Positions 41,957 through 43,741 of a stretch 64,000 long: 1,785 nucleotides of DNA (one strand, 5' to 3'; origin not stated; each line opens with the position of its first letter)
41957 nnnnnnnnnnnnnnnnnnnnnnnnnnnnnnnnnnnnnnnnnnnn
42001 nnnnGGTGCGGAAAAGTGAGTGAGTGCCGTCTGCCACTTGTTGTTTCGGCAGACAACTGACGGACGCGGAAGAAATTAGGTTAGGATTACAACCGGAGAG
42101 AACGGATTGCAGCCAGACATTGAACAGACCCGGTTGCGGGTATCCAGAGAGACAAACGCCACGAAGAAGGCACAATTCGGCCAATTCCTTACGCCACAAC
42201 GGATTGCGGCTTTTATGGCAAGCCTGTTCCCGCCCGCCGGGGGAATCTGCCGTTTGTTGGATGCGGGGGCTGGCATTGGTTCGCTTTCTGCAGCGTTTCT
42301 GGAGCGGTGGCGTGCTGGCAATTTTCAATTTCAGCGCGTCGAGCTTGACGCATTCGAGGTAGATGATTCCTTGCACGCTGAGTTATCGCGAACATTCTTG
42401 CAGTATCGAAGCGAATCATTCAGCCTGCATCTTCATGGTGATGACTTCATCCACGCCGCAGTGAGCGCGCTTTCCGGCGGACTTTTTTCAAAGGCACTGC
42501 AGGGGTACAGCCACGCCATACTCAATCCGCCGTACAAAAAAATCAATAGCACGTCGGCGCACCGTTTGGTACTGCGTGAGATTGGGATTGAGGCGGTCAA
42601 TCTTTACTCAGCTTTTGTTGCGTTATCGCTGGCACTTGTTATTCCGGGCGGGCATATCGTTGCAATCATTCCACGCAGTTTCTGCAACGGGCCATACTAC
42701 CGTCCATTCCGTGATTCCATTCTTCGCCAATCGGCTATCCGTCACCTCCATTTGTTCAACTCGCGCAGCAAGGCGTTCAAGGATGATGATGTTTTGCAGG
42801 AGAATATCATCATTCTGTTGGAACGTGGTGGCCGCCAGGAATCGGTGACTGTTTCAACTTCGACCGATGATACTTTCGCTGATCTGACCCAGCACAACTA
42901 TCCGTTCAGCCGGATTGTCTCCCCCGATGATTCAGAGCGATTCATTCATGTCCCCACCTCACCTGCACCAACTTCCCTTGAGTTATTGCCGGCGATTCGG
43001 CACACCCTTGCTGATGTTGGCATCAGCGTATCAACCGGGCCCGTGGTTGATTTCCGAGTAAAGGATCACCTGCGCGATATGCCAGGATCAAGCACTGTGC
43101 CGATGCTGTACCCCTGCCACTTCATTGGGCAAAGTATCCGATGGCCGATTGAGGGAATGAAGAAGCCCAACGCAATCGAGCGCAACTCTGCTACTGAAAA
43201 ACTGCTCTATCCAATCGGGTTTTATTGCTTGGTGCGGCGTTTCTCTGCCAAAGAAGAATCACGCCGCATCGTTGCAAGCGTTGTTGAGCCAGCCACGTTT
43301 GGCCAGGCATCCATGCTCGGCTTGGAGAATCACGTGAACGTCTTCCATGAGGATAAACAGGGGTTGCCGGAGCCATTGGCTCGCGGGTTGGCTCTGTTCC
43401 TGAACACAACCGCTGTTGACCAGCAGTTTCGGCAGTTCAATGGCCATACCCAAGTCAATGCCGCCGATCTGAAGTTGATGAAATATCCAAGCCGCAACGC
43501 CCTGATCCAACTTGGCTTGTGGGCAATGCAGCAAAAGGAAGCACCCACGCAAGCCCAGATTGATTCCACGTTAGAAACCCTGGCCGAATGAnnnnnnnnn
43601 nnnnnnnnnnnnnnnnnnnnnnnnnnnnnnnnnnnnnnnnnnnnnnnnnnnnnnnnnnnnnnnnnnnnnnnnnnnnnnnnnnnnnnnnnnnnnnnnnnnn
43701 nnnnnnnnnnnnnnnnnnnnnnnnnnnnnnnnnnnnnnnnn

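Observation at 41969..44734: Type II RM cassette (gamma-class N6A MTase plus BsuBI/PstI-like REase) inserted at the 3' end of a gene, bracketed by ~62-bp direct repeats, with a MITE copy abutting it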

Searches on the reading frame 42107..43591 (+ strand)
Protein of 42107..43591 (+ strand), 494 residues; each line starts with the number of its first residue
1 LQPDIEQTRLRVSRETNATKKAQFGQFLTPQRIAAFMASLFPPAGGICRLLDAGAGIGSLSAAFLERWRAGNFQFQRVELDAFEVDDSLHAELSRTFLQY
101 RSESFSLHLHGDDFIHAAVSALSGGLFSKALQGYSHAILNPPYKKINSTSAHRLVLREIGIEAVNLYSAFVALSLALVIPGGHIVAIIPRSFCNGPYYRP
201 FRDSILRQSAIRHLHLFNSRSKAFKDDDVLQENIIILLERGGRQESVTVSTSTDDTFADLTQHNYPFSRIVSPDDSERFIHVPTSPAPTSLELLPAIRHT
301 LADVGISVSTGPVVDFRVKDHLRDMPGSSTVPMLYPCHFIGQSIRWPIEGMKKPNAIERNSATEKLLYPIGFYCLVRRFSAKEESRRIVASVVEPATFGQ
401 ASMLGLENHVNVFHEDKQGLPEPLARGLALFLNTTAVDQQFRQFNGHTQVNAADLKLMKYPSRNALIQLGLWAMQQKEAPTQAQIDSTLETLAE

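Call 10: search_protein_families(library=pfam, proteins=[window:42107-43591:+], max_evalue=0.01)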
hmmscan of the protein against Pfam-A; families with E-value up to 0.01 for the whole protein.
window:42107-43591:+ (494 aa): 1 family
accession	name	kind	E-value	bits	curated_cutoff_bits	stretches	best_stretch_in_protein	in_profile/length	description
PF07669.17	Eco57I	-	1.6e-08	35.3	25.3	1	114-223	65-170/171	Eco57I restriction-modification methylase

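Call 11: search_protein_families(library=ncbifam, proteins=[window:42107-43591:+], max_evalue=0.01)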
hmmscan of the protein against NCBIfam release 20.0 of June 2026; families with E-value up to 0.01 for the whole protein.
window:42107-43591:+ (494 aa): 3 families
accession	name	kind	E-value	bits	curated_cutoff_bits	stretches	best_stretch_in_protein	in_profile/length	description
TIGR02987.1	met_A_Alw26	exception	6e-13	48.4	353.5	2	165-253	172-260/523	Alw26I/Eco31I/Esp3I family type II restriction adenine-specific DNA-methyltransferase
NF033455.1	BREX_6_MTaseX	exception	1.5e-06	26.1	900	1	82-251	507-674/1319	BREX-6 system adenine-specific DNA-methyltransferase PglX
NF033452.1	BREX_1_MTaseX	exception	0.002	16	500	1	132-232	506-609/1210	BREX-1 system adenine-specific DNA-methyltransferase PglX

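Call 13: search_solved_structures(query=window:42107-43591:+, max_evalue=0.01)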
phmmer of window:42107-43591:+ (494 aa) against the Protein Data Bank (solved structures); distinct sequences matched with E-value up to 0.01: 0.

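Call 80: search_protein_families(library=padloc, proteins=[window:42107-43591:+], max_evalue=0.00001)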
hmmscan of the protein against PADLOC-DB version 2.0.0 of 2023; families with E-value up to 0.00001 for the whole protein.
window:42107-43591:+ (494 aa): 11 families
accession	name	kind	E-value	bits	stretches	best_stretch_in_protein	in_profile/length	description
PDLC03227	MTase_II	-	1.2e-196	652.4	1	5-492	8-487/494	Type II methyltransferase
PDLC03359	MTase_II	-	1.1e-128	428.7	1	5-491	16-513/840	Type II methyltransferase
PDLC03338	MTase_II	-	1.9e-41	140.5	1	80-490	196-595/604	Type II methyltransferase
PDLC04134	mad2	-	1.3e-10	38.8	1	19-208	265-416/492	mads_2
PDLC03248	MTase_II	-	5.8e-10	36.5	1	18-250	3-207/521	Type II methyltransferase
PDLC03267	MTase_II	-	7e-10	36.4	1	18-257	8-235/539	Type II methyltransferase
PDLC03237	MTase_II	-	2.7e-09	33.5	0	158-249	279-366/1036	Type II methyltransferase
PDLC03331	MTase_II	-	1.2e-07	28.9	1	17-238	22-225/541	Type II methyltransferase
PDLC02523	PglX|PglXI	-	5.9e-07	25.6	1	76-253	508-682/1428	PglX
PDLC03219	MTase_II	-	3.1e-06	23.8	1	18-210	44-233/504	Type II methyltransferase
PDLC03347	MTase_II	-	6.7e-06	23.1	0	138-242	97-205/488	Type II methyltransferase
